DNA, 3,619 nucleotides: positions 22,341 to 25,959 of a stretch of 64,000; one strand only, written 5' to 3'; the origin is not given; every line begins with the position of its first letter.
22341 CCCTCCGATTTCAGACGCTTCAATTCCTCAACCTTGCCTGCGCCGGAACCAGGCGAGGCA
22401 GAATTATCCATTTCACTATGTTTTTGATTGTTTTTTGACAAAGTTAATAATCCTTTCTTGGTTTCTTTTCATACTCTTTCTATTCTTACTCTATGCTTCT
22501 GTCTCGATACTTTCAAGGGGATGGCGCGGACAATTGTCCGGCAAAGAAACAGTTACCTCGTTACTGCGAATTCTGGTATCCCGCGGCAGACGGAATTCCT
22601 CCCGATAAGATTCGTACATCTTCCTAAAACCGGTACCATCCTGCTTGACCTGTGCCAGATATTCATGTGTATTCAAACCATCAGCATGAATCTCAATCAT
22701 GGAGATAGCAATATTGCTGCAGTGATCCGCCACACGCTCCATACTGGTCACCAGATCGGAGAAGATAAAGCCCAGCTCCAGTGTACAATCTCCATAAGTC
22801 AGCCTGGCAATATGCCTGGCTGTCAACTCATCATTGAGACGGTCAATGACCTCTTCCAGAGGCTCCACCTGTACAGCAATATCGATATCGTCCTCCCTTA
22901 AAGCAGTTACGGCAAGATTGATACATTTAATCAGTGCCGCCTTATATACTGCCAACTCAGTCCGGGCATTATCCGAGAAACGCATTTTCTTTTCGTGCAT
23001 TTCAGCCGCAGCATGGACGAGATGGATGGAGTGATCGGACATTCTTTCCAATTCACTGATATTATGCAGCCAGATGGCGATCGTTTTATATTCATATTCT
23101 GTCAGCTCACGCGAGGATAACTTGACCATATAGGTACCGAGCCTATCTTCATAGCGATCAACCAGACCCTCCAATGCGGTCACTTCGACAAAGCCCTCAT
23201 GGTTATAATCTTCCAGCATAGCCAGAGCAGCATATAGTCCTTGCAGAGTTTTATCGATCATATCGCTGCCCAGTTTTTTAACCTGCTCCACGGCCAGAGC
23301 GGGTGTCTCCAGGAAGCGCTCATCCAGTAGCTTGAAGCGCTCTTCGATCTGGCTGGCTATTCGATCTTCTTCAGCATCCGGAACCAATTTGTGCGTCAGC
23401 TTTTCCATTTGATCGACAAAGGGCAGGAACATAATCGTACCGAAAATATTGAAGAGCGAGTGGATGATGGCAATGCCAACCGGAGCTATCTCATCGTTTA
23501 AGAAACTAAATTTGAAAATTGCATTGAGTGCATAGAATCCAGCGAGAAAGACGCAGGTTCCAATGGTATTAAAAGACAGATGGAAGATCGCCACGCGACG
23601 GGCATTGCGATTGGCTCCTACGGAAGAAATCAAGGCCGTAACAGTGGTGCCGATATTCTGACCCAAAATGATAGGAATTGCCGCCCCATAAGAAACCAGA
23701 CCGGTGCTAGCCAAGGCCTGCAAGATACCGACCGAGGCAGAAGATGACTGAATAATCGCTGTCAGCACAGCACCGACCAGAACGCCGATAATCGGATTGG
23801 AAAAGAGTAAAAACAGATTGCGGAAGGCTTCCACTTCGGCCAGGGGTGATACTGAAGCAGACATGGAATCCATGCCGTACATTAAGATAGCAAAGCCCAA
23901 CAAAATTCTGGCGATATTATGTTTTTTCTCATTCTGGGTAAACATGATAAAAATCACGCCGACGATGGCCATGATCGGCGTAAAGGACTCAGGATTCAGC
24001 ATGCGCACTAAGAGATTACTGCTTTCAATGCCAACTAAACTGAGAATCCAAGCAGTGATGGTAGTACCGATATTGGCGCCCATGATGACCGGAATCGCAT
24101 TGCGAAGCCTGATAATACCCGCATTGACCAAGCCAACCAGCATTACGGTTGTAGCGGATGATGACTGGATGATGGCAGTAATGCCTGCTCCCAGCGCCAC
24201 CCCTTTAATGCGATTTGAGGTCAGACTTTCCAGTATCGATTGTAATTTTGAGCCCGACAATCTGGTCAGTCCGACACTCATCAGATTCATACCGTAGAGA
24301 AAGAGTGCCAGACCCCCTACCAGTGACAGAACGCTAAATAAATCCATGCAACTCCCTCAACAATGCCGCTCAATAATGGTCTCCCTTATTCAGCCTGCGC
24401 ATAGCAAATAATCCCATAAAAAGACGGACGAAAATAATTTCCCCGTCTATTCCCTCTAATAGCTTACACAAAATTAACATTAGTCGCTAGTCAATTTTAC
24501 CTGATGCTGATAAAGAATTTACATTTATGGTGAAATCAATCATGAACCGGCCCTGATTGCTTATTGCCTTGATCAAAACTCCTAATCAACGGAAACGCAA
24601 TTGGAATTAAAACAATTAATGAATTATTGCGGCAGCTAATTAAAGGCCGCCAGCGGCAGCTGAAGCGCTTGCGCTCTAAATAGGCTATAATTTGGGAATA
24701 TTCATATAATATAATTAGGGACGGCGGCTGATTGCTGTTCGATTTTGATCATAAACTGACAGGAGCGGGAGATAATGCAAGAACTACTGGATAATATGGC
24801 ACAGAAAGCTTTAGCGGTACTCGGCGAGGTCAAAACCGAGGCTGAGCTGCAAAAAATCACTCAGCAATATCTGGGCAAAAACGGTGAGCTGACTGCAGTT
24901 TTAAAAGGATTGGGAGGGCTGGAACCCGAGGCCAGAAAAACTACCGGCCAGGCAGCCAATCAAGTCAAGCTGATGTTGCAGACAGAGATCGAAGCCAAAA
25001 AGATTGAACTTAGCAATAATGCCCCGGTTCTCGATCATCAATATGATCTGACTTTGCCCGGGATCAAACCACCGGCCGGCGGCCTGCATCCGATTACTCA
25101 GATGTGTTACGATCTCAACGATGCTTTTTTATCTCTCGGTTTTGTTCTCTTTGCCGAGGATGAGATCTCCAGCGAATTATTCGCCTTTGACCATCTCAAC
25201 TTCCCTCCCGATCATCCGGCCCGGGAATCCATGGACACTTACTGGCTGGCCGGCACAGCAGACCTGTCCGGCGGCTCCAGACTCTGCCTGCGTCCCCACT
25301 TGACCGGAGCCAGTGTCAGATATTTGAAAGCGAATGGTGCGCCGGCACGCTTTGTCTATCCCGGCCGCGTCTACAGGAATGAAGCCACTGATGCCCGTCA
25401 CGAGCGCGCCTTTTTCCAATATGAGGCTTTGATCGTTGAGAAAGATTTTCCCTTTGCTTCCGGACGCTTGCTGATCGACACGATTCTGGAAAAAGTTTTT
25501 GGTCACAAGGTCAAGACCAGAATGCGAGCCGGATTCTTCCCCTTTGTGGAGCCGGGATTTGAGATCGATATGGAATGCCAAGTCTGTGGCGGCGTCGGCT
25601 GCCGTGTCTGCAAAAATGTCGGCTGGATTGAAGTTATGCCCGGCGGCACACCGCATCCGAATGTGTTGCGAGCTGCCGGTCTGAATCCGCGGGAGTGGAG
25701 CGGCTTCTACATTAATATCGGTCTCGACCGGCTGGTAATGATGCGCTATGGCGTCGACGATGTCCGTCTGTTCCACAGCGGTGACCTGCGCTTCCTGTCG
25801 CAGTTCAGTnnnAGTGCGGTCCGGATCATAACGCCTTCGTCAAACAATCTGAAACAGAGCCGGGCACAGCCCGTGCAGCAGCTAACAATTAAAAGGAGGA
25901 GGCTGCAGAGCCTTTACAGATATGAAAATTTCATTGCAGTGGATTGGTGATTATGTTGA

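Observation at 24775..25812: PheRS alpha subunit with a systematically rebuilt amino-acid pocket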

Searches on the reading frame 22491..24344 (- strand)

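Call 75: search_protein_families(library=pfam, proteins=[window:22491-24344:-])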
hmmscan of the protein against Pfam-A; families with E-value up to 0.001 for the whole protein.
window:22491-24344:- (617 aa): 2 families
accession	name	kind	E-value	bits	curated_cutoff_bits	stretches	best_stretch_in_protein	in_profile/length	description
PF02690.20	Na_Pi_cotrans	-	9.5e-66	220.4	29.1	2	14-162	1-136/137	Na+/Pi-cotransporter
PF01895.24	PhoU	-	1e-18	67.9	23.5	2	472-546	9-86/89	PhoU domain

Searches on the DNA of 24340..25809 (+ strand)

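Call 14: search_rna_families(sources=[L004, L005, L006, L010, L011, L012, L013, L016, L018, L022, L025, L036, L041], threshold=gathering, show_alignments=6)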
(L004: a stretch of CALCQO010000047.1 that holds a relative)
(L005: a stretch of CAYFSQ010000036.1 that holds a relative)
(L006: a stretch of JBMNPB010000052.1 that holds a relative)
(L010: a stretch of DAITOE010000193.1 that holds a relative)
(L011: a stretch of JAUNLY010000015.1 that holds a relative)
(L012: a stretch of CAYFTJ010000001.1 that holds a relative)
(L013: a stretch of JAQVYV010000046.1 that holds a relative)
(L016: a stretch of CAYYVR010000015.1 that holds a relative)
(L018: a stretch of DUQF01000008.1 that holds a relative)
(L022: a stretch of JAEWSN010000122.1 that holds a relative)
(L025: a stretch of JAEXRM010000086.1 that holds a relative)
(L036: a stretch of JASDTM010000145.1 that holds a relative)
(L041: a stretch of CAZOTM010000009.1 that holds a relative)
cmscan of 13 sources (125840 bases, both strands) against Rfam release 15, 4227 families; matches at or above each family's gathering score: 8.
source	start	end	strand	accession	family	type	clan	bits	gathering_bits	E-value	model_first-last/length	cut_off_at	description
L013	5750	5962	+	RF00230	T-box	Cis-reg; leader;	-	121.1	93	5.5e-26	1-219/219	no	T-box leader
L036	5709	5920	+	RF00230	T-box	Cis-reg; leader;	-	111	93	2.2e-23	1-219/219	no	T-box leader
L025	1229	1439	+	RF00230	T-box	Cis-reg; leader;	-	109.6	93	5.2e-23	1-219/219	no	T-box leader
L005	1539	1750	+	RF00230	T-box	Cis-reg; leader;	-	106.2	93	3.8e-22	1-219/219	no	T-box leader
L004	5760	5969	+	RF00230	T-box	Cis-reg; leader;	-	99.3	93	2.3e-20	1-219/219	no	T-box leader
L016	5732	5948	+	RF00230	T-box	Cis-reg; leader;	-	97.7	93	5.7e-20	1-219/219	no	T-box leader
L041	5727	5936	+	RF00230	T-box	Cis-reg; leader;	-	96.2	93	1.4e-19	1-219/219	no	T-box leader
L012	5764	5968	+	RF00230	T-box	Cis-reg; leader;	-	94.3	93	4.5e-19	1-219/219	no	T-box leader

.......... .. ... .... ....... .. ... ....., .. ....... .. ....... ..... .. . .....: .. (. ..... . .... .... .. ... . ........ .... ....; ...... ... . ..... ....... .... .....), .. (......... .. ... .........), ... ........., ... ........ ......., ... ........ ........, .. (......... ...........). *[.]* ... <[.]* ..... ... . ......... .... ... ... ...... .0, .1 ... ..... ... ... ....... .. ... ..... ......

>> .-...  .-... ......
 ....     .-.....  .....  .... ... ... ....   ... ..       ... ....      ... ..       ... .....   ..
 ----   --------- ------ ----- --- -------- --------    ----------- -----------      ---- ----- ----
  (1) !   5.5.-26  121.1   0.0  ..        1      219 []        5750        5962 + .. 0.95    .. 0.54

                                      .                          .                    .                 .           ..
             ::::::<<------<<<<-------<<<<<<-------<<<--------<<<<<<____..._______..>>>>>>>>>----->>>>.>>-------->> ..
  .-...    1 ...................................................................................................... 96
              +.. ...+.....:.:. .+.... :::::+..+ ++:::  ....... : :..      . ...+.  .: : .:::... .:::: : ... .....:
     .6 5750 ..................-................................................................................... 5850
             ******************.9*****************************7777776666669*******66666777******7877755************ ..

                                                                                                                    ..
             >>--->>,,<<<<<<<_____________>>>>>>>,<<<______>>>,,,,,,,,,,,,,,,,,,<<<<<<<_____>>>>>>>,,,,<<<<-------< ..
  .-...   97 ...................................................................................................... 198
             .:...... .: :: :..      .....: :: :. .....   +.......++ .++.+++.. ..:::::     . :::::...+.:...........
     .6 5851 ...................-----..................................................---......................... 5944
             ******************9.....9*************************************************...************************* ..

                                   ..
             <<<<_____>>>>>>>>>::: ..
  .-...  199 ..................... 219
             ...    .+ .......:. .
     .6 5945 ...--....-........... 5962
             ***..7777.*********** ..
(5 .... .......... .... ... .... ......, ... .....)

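Call 46: search_rna_families(source=window, start=24340, end=24800, threshold=evalue, max_evalue=10)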
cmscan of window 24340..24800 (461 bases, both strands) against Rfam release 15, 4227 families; matches with E-value up to 10: 4.
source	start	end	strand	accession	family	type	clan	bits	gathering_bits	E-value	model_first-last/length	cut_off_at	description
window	24410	24531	-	RF01774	rpsL_ricks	Cis-reg; leader;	-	23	60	2.7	1-131/131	no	Rickettsia rpsL leader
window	24504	24576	+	RF01174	snoU43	Gene; snRNA; snoRNA; CD-box;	-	16.3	45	7.1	1-79/79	no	Small nucleolar RNA U43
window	24410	24568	-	RF00558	L20_leader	Cis-reg; leader;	-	15.2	58.7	2.7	1-127/127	no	Ribosomal protein L20 leader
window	24450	24493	-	RF01381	HIV-1_SL3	Cis-reg;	-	14.8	33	1.3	1-23/23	no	HIV-1 stem-loop 3 Psi packaging signal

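Call 60: search_rna_families(sources=[L085, L087, L066, L078, L055, L033], threshold=gathering)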
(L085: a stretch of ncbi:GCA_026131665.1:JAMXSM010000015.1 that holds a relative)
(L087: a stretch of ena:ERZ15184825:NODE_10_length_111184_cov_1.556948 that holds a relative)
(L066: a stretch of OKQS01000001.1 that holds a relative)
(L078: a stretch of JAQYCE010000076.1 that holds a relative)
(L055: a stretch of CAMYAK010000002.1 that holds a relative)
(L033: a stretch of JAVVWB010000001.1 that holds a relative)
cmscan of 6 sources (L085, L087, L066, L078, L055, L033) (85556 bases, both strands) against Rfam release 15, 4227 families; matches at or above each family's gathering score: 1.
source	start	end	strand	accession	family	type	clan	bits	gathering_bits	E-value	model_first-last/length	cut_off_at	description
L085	8711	8918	+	RF00230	T-box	Cis-reg; leader;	-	94.1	93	3.4e-19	1-219/219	no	T-box leader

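Call 62: search_rna_families(sources=[L051, L052, L057, L060, L062, L070, L071, L072, L074, L075, L077, L079, L080], threshold=gathering, show_alignments=2)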
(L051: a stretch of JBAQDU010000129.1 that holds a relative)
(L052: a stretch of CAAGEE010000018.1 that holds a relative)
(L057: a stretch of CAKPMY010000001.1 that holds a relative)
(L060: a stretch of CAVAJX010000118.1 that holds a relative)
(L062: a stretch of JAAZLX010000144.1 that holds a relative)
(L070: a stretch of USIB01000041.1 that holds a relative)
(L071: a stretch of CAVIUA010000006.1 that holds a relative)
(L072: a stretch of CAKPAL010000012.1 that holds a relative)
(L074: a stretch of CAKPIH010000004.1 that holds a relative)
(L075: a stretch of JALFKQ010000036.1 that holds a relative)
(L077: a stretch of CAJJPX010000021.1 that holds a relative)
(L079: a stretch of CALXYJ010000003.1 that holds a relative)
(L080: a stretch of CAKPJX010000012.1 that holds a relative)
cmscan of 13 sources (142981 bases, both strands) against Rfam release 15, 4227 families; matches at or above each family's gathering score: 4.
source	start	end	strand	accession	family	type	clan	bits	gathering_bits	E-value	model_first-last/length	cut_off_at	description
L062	971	1169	+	RF00230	T-box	Cis-reg; leader;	-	113.8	93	4.8e-24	1-219/219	no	T-box leader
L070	1454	1640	+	RF00230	T-box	Cis-reg; leader;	-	102.6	93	3.7e-21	1-219/219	no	T-box leader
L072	3631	3818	+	RF00230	T-box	Cis-reg; leader;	-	102.3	93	4.4e-21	1-219/219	no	T-box leader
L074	5475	5666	+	RF00230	T-box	Cis-reg; leader;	-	93.7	93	7.1e-19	1-219/219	no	T-box leader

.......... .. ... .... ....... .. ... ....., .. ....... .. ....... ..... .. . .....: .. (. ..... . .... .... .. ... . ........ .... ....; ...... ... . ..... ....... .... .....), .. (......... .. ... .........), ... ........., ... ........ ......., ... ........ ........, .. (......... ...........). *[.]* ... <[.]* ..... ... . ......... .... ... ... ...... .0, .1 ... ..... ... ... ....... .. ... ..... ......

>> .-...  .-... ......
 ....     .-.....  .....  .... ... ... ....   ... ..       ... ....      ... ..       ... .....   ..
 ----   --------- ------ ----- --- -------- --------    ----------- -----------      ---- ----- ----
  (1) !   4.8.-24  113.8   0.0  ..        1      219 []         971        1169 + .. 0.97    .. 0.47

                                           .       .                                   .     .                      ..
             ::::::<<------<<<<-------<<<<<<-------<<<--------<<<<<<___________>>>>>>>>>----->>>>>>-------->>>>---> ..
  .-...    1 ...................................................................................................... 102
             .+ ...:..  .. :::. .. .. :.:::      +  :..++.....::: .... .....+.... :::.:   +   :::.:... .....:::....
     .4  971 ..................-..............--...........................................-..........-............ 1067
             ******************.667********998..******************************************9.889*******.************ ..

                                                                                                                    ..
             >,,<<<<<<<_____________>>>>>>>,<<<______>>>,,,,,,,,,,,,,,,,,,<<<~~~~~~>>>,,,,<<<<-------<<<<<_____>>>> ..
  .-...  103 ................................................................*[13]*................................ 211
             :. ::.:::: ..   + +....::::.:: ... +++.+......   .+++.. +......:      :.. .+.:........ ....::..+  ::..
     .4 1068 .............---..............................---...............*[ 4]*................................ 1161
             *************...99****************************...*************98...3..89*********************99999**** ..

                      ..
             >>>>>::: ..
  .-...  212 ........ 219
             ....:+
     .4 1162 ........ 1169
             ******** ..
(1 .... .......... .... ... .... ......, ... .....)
